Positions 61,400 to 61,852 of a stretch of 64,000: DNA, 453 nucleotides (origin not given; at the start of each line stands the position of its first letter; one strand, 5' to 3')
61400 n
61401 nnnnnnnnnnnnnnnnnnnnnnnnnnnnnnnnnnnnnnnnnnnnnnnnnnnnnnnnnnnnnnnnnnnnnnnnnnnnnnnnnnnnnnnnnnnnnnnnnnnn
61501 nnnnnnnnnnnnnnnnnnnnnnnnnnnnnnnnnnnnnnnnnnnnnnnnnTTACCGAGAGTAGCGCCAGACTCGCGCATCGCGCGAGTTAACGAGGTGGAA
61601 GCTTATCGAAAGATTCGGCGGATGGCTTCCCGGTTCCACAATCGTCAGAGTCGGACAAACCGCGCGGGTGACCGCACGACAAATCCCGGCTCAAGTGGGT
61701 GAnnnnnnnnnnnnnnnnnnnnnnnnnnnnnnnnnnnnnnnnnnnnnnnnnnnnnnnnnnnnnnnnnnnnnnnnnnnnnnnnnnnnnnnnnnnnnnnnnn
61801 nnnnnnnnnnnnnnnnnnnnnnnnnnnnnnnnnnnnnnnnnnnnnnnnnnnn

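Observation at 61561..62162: glmS ribozyme in a diderm genome, displaced about 440 nt from its gene by palindromic repeats and three hairpins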

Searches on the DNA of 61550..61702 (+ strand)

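Call 32: build_rna_model(alignment_id=A2)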
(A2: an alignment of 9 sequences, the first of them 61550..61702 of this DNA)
Model R1 built from alignment A2 (9 sequences, 234 columns); structure: RNAalifold consensus.
model positions 153; base pairs 42; branch points 3; effective number of sequences 0.82; information 0.589 bits per position. Calibrated on 0.2 Mb of random sequence (short: E-values are rough).
structure used (alignment columns):
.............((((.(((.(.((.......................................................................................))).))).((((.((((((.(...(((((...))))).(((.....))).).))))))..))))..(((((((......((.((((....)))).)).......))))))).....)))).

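Call 33: search_with_rna_model(model_id=R1, sources=[L169, L170, L171, L081, L001, L002, L003, L004, L005, L006, L007, L008, L009, L010, L011, L012, L013, L014, L015, L016, L017, L018, L019, L020, L021, L022, L023, L024, L025, L026, L027, L028, L029, L030, L031, L032, L033, L034, L035, L036, L037, L038, L039, L040, L041, L042, L043, L044, L045, L046, L047, L048, L049, L050, L051, L052, L053, L054, L055, L056, L057, L058, L059, L060, L061, L062, L063, L064, L065, L066, L067, L068, L069, L070, L071, L072, L073, L074, L075, L076, L077, L078, L079, L080], max_evalue=1)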
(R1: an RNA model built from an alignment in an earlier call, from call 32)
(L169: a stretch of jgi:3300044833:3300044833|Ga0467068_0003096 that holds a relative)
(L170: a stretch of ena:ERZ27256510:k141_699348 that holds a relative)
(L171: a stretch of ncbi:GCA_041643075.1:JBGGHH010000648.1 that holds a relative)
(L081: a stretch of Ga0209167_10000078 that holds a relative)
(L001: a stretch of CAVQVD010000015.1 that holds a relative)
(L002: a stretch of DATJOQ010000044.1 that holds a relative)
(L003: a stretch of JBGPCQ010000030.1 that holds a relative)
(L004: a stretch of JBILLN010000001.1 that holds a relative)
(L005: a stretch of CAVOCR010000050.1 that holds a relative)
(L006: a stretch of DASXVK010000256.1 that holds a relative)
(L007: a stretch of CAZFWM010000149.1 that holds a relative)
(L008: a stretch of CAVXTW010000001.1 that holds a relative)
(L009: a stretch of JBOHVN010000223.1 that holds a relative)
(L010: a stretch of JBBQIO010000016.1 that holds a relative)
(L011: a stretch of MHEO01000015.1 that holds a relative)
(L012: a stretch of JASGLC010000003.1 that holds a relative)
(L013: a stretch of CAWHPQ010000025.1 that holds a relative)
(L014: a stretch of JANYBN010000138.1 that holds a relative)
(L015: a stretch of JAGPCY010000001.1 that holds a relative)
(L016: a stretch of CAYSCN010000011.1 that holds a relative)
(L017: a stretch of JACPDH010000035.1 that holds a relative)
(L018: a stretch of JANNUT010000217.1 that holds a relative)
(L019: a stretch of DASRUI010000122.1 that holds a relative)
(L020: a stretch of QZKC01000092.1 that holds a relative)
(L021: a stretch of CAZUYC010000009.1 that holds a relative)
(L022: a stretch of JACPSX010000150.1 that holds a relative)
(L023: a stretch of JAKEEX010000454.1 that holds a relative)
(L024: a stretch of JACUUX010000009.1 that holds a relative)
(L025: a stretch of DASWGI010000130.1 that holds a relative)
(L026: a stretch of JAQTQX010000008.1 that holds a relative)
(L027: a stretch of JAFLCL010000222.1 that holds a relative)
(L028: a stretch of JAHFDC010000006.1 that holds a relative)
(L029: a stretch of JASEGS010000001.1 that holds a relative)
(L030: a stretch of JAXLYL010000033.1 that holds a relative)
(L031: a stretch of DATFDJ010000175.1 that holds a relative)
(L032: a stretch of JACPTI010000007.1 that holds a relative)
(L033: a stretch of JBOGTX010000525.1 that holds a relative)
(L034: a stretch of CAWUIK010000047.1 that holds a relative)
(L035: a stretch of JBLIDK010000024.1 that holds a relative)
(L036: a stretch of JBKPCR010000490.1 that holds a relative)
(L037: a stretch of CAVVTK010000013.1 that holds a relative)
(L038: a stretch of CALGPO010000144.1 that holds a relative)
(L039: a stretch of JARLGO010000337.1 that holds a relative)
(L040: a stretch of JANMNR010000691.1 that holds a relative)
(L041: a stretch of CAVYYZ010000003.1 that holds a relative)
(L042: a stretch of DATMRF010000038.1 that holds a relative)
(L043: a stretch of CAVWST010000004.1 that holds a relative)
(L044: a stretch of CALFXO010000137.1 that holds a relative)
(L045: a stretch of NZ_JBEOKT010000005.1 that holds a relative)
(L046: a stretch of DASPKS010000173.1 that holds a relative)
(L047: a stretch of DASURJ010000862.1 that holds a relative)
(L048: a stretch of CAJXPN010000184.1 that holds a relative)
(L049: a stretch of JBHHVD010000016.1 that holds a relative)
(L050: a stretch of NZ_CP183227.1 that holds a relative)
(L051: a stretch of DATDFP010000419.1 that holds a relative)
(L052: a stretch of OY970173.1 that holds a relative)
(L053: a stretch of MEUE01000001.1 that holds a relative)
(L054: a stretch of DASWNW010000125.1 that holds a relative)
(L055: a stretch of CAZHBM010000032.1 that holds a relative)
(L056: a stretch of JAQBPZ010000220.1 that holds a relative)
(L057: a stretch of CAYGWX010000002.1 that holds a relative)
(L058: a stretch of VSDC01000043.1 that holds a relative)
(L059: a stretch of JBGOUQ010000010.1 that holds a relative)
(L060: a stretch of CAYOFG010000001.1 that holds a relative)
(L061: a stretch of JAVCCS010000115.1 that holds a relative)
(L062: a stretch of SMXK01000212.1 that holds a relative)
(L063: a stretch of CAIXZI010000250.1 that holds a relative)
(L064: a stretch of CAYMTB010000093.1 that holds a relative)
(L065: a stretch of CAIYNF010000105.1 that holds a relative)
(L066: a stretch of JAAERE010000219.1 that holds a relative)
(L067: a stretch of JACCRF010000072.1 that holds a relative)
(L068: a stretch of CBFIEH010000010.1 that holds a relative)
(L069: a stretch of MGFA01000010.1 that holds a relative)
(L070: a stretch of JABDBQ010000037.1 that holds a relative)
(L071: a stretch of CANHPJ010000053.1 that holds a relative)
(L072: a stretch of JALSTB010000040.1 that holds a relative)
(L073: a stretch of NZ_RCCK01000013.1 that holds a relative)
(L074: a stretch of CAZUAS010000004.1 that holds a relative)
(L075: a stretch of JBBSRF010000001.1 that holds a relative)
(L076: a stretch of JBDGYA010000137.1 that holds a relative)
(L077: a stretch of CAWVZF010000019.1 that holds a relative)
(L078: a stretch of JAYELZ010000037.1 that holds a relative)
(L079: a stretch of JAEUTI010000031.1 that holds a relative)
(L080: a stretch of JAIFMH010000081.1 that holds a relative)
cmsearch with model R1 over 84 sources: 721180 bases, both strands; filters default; matches with E-value up to 1: 4.
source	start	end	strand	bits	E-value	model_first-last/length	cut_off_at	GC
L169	4703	4852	+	155.4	7.4e-43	1-153/153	no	0.6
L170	4690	4840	+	141.4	9e-39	1-153/153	no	0.6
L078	3630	3801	+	24.8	0.0001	1-153/153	no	0.49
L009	9442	9556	-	13.2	0.23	1-153/153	no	0.67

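Call 34: search_with_rna_model(model_id=R1, sources=[L082, L083, L084, L085, L086, L087, L088, L089, L090, L091, L092, L093, L094, L095, L096, L097, L098, L099, L100, L101, L102, L103, L104, L105, L106, L107, L108, L109, L110, L111, L112, L113, L114, L115, L116, L117, L118, L119, L120, L121, L122, L123, L124, L125, L126, L127, L128, L129, L130, L131, L132, L133, L134, L135, L136, L137, L138, L139, L140, L141, L142, L143, L144, L145, L146, L147, L148, L149, L150, L151, L152, L153, L154, L155, L156, L157, L158, L159, L160], max_evalue=1)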
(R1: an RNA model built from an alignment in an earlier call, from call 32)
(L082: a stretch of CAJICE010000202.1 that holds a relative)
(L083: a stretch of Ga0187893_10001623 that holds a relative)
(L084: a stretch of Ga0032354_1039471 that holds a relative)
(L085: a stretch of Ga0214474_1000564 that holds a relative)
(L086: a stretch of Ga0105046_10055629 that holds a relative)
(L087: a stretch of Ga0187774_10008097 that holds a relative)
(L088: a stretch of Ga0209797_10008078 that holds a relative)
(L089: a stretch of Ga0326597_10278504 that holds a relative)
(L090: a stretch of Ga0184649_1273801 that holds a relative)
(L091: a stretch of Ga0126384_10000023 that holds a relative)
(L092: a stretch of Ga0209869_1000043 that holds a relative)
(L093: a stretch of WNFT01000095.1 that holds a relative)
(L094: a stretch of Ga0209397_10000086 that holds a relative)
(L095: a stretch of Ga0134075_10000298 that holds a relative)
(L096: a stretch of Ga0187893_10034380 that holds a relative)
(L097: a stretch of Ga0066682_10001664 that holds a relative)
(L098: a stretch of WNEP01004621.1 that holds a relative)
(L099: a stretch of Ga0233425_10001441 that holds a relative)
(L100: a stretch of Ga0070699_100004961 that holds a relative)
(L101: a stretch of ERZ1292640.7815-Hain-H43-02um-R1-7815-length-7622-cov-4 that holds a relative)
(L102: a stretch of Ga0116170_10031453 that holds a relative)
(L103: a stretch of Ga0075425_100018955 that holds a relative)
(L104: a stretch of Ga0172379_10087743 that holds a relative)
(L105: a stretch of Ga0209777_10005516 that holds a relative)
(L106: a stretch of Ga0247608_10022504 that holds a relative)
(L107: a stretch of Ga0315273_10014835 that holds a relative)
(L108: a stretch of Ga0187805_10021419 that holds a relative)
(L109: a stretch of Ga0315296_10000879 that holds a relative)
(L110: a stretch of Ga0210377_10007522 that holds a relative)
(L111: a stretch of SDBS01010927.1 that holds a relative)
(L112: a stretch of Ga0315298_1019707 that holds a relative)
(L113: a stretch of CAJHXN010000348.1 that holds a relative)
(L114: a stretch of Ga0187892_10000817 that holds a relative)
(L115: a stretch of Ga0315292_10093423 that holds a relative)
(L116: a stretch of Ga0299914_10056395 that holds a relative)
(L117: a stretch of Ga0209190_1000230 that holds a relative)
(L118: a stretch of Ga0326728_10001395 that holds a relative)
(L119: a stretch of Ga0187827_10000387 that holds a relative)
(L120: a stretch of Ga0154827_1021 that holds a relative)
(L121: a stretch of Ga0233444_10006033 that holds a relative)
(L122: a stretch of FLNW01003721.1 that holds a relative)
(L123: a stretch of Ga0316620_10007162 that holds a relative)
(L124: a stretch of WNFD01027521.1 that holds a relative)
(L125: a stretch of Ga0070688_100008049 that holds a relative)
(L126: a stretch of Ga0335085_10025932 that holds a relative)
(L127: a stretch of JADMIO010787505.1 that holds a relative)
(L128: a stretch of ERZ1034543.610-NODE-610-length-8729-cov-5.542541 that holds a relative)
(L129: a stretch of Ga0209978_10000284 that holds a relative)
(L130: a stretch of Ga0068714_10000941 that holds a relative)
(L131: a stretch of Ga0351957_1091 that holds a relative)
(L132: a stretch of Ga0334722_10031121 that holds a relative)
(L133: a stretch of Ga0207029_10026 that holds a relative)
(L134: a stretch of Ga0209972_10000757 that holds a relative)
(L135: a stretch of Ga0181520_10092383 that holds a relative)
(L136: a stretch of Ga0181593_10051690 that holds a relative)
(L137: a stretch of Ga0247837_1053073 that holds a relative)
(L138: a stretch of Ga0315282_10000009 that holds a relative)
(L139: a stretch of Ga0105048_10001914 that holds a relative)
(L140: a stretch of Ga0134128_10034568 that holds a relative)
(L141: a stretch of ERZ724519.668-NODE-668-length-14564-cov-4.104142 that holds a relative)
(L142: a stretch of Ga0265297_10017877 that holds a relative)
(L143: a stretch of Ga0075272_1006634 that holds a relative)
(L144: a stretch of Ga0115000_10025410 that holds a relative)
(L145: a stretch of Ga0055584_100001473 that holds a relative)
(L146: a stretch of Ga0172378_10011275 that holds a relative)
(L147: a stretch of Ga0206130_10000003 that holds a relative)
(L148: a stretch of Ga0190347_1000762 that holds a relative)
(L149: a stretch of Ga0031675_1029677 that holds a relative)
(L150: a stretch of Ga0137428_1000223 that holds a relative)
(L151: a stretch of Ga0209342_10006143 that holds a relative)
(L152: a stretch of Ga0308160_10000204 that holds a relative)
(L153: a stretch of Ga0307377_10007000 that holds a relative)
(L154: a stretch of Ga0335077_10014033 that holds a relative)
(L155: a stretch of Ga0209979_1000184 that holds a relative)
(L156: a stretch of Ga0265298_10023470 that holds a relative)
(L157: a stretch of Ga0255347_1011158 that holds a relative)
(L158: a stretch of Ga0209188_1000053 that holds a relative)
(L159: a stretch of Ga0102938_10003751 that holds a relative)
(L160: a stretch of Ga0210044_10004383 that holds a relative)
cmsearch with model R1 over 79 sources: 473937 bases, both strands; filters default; matches with E-value up to 1: 1.
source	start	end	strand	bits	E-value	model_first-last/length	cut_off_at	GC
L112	2807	2924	+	16.8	0.013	1-153/153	no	0.67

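Call 67: search_with_rna_model(model_id=R1, sources=[L172, L173, L171, window], max_evalue=1)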
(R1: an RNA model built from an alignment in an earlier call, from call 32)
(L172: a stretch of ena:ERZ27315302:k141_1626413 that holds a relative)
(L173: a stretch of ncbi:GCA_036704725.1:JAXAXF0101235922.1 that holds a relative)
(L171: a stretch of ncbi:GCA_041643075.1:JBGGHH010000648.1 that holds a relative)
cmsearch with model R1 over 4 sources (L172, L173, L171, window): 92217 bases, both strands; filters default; matches with E-value up to 1: 5.
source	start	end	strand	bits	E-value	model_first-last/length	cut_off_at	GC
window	61550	61702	+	190.3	5.9e-54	1-153/153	no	0.59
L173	561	720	+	136.2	3.7e-38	1-153/153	no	0.62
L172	3618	3767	+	128.4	7.2e-36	1-153/153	no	0.57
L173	1521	1650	+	13.6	0.023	1-153/153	no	0.68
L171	9832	9926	+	9.3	0.41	1-153/153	no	0.62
